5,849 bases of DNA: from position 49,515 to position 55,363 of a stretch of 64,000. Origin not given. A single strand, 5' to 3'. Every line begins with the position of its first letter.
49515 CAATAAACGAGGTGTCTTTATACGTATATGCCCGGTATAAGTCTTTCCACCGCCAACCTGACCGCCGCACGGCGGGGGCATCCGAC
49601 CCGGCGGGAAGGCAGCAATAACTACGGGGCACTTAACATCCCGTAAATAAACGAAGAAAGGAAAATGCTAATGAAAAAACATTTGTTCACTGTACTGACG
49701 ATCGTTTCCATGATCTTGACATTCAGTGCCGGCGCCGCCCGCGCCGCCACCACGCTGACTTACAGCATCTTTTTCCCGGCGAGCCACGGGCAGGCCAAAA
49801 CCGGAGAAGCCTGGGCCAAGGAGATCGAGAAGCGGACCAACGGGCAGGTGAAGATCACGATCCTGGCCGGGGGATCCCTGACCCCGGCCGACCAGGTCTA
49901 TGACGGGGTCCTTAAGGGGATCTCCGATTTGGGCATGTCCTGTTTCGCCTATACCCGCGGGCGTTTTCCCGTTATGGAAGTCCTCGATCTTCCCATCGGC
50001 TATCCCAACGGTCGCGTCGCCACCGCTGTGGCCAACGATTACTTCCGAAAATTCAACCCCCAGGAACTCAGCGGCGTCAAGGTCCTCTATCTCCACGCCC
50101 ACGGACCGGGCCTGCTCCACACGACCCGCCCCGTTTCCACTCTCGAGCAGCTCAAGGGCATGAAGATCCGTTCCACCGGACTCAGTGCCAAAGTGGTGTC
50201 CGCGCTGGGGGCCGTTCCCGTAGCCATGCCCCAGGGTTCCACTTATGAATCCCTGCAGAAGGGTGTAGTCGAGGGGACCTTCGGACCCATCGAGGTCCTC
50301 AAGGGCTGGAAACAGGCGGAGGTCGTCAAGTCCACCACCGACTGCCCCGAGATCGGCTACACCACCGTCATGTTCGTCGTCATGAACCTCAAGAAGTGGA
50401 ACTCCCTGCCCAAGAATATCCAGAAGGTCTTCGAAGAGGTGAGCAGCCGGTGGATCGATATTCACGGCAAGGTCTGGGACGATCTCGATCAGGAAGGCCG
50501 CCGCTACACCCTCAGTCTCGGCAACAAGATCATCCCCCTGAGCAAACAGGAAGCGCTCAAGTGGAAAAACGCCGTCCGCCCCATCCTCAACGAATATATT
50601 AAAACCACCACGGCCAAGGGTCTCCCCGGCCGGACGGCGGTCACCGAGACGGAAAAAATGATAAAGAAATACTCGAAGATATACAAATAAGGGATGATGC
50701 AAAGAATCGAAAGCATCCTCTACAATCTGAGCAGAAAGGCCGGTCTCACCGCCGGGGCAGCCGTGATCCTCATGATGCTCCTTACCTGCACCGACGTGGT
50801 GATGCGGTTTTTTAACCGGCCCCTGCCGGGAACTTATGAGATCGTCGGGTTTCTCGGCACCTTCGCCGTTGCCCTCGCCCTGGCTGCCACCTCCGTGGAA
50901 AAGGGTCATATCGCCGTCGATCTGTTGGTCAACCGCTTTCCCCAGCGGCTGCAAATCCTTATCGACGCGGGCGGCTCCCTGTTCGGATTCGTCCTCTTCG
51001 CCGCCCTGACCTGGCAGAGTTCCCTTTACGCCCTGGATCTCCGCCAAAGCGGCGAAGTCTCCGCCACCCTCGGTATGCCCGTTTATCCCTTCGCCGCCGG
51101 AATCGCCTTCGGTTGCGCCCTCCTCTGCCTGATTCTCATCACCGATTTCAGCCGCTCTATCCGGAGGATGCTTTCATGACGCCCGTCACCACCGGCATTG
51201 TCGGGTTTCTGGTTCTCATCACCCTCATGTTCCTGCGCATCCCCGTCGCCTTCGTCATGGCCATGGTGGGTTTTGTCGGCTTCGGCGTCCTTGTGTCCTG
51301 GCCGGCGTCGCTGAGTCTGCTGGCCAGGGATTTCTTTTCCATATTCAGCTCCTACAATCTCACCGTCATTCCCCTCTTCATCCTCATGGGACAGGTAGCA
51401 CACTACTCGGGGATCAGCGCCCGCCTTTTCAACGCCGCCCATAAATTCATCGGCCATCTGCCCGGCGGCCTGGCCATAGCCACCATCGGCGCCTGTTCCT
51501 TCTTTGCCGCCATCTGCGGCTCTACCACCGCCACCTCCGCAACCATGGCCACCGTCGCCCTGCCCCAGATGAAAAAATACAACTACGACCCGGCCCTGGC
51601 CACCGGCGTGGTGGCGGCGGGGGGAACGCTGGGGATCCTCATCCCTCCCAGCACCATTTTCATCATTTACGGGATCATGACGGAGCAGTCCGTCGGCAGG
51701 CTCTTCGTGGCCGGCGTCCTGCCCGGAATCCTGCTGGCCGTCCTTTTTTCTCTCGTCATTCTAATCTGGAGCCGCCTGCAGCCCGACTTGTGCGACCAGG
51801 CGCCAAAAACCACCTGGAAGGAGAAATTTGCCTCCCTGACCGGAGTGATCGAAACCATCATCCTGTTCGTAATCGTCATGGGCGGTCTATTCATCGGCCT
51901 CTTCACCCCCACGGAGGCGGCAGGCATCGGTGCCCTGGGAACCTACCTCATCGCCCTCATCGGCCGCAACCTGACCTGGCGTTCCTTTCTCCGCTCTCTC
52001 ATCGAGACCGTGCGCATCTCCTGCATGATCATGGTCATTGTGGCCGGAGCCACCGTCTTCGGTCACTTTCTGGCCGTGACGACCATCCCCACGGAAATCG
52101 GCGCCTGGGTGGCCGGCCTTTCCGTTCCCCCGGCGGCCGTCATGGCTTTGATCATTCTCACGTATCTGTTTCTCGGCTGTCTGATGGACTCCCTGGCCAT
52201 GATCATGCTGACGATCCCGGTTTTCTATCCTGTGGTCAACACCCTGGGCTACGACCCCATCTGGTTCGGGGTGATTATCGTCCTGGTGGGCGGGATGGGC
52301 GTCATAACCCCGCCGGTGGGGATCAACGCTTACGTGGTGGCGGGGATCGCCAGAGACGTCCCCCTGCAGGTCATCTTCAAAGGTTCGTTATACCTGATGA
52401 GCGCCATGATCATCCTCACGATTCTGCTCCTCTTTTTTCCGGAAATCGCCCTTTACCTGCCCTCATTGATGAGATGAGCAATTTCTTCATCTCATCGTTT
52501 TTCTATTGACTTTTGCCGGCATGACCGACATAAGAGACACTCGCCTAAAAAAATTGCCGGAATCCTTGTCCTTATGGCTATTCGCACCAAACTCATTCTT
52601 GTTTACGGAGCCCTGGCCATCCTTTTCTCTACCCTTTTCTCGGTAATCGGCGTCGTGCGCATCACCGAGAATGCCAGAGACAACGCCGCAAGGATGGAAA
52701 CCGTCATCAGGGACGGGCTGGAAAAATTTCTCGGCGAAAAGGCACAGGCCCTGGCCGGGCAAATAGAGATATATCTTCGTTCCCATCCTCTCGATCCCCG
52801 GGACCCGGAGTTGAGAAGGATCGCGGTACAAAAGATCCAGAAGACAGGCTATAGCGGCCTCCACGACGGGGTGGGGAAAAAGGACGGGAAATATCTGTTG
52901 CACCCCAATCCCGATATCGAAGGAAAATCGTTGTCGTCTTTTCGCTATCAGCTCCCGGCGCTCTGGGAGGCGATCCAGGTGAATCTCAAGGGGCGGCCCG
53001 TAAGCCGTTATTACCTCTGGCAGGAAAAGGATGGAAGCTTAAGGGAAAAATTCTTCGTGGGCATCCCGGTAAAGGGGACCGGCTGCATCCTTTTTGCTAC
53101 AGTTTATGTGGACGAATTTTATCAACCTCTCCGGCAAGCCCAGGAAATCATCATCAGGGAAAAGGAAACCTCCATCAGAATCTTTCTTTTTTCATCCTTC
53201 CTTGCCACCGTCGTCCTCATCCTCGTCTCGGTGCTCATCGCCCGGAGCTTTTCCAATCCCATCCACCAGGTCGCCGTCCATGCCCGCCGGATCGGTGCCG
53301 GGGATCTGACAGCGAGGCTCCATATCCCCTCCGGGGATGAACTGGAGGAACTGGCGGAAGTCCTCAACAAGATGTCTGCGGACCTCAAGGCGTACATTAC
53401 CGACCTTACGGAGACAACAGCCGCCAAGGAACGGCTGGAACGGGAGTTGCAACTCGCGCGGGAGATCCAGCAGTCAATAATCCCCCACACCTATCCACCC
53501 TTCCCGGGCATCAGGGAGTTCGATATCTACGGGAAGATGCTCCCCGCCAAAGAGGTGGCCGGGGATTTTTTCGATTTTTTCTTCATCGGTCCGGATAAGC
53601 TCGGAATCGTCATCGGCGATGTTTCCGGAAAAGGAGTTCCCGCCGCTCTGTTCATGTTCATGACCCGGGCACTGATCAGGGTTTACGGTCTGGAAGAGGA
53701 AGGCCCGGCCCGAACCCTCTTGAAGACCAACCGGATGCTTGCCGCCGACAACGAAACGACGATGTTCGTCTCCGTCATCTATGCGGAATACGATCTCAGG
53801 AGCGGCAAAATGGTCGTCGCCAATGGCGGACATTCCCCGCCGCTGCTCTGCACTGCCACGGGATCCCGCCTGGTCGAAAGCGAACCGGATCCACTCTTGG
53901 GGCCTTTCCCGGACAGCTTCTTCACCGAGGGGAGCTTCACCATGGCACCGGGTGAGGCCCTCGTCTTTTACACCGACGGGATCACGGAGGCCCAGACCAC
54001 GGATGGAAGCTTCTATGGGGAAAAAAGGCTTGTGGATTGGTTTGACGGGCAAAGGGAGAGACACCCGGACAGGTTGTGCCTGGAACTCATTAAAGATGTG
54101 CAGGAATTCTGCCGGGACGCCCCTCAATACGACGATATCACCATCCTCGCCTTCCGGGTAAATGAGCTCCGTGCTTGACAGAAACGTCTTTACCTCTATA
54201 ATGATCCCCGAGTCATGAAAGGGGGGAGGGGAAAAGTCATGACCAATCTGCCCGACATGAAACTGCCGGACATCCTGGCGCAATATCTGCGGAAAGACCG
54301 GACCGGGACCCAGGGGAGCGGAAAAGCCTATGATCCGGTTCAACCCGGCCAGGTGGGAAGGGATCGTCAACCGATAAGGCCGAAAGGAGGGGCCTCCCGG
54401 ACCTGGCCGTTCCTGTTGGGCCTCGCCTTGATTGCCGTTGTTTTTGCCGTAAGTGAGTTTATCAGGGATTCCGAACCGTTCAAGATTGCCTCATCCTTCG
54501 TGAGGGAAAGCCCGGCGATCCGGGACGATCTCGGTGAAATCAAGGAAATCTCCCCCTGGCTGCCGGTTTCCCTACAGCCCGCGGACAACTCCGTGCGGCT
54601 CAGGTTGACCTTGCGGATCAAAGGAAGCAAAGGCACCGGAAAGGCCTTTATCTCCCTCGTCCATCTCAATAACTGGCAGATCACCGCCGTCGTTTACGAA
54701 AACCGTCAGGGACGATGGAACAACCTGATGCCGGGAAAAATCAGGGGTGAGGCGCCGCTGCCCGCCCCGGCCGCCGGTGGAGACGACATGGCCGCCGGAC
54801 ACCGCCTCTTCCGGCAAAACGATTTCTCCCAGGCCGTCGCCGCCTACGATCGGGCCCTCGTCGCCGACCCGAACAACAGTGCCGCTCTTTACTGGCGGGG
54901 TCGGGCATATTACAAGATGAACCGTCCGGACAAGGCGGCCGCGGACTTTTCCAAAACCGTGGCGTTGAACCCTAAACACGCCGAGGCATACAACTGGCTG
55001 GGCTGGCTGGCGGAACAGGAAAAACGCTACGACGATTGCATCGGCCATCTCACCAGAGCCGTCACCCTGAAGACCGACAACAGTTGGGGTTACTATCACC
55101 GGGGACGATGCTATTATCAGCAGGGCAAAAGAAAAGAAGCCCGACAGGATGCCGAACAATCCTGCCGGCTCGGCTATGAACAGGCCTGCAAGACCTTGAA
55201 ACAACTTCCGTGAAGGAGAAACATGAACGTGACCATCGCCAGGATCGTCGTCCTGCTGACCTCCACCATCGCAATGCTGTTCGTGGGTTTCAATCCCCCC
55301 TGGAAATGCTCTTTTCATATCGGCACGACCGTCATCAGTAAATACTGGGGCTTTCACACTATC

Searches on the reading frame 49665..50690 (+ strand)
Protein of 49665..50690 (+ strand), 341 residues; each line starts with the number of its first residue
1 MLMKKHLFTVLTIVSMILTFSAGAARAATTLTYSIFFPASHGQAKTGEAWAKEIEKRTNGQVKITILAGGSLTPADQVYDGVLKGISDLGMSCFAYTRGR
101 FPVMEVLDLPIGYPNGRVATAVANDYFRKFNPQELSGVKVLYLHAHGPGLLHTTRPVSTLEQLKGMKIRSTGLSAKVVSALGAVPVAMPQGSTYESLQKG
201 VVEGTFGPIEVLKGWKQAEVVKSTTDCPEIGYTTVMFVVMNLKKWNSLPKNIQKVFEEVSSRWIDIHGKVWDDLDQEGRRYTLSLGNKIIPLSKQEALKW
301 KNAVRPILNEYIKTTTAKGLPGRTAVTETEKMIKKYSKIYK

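Call 83: search_protein_families(library=pfam, proteins=[window:49665-50690:+], max_evalue=0.000001)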
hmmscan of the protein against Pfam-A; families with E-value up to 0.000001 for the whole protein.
window:49665-50690:+ (341 aa): 1 family
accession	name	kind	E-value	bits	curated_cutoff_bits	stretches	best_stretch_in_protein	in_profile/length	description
PF03480.18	DctP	-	2.7e-48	165.2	23.4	1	38-313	6-285/286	Bacterial extracellular solute-binding protein, family 7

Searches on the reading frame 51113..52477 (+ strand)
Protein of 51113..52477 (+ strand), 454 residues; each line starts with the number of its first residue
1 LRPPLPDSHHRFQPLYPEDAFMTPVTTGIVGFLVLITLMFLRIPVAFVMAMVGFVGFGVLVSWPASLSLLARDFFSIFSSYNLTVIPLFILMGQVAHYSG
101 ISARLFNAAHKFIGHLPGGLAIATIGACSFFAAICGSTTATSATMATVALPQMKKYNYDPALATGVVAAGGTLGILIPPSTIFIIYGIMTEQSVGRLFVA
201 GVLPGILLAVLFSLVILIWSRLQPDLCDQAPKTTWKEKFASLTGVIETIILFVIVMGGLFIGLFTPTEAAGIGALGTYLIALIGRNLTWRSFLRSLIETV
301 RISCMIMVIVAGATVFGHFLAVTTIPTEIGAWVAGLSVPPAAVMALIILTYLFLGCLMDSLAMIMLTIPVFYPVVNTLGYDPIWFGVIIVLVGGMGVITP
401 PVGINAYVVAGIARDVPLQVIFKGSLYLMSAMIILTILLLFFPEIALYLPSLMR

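Call 83: search_protein_families(library=pfam, proteins=[window:51113-52477:+], max_evalue=0.000001)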
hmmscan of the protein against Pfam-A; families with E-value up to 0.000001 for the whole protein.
window:51113-52477:+ (454 aa): 1 family
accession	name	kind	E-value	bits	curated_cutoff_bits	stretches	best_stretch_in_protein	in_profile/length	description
PF06808.19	DctM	-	2e-96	323.8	23.8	1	32-445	1-413/413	Tripartite ATP-independent periplasmic transporter, DctM component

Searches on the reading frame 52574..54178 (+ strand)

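Call 83: search_protein_families(library=pfam, proteins=[window:52574-54178:+], max_evalue=0.000001)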
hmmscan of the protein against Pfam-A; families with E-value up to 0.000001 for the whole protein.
window:52574-54178:+ (534 aa): 3 families
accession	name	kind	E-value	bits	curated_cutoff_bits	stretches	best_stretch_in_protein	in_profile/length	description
PF07228.17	SpoIIE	-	2e-50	171.9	25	1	340-529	2-191/192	Stage II sporulation protein E (SpoIIE)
PF00672.30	HAMP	-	3.3e-14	53.4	25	1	221-272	1-52/53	HAMP domain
PF17201.10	Cache_3-Cache_2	-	8.8e-07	28.9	27.7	0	82-188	194-295/299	Cache 3/Cache 2 fusion domain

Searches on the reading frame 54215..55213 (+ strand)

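Call 83: search_protein_families(library=pfam, proteins=[window:54215-55213:+], max_evalue=0.000001)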
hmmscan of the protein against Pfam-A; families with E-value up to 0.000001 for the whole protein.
window:54215-55213:+ (332 aa): 12 families
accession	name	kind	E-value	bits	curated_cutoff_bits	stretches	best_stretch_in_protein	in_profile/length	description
PF07719.23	TPR_2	-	2.2e-24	83.9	27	1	223-255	2-34/34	Tetratricopeptide repeat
PF00515.34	TPR_1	-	3.1e-22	77.9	27.8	1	223-255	2-34/34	Tetratricopeptide repeat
PF13432.12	TPR_16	-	7.9e-19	68.2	32.7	2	228-284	3-59/65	Tetratricopeptide repeat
PF13414.12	TPR_11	-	2.5e-17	62.7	26.8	1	195-235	1-41/42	TPR repeat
PF13431.12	TPR_17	-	7.8e-17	60.5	24.4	0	210-241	1-32/34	Tetratricopeptide repeat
PF14559.12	TPR_19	-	5.4e-15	55.9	25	1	198-259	1-62/68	Tetratricopeptide repeat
PF13181.12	TPR_8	-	2.2e-13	49.6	25.7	0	224-255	3-34/34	Tetratricopeptide repeat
PF13428.12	TPR_14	-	2.1e-11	43.7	23.5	0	193-227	6-40/44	Tetratricopeptide repeat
PF13174.12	TPR_6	-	3.2e-11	43.5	26.3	0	224-254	2-32/33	Tetratricopeptide repeat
PF12895.13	ANAPC3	-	7.3e-11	42.6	27.2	1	201-281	2-81/82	Anaphase-promoting complex, cyclosome, subunit 3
PF13371.12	TPR_9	-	8.7e-11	42.1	35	1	196-258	3-65/73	Tetratricopeptide repeat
PF13424.12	TPR_12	-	8.5e-07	29.5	30.1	0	256-319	3-74/77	Tetratricopeptide repeat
